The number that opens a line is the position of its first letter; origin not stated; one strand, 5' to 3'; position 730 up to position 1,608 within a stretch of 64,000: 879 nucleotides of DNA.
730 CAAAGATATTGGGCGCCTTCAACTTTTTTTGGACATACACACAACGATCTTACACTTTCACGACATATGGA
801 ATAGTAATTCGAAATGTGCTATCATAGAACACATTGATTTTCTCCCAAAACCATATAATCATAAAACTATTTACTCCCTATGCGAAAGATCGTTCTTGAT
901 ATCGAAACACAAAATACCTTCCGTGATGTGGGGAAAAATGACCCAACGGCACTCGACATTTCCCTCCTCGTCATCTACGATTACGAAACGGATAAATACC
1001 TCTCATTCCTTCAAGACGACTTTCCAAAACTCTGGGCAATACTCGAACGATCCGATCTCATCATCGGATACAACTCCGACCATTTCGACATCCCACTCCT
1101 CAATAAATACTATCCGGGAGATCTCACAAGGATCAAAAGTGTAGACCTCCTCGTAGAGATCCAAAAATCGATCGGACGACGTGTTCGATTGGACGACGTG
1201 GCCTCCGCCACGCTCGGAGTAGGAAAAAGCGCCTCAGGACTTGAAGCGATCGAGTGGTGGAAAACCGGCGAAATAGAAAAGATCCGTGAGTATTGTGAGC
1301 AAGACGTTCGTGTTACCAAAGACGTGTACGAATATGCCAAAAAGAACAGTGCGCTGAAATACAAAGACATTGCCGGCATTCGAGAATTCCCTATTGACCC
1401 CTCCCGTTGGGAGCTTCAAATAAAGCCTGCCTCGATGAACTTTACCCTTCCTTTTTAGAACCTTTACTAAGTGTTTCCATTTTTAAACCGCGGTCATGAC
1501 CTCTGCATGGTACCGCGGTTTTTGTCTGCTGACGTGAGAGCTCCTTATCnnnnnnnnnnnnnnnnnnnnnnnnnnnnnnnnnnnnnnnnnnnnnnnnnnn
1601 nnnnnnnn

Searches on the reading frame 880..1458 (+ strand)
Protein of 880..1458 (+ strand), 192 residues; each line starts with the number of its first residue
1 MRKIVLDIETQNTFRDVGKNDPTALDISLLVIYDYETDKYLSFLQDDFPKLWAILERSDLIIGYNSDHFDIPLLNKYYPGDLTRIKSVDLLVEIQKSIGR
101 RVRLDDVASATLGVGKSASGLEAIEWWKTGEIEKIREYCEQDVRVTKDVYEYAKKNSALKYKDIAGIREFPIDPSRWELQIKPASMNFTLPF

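Call 18: search_protein_families(library=pfam, proteins=[window:880-1458:+], max_evalue=0.01)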
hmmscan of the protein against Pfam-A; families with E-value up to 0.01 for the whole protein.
window:880-1458:+ (192 aa): 2 families
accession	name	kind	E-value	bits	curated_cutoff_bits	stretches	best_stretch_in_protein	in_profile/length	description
PF13482.12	RNase_H_2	-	5.6e-12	46.3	22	1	6-152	3-163/165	RNase_H superfamily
PF10108.15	DNA_pol_B_exo2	-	1e-07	32.3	24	1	99-149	118-169/213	Predicted 3'-5' exonuclease related to the exonuclease domain of PolB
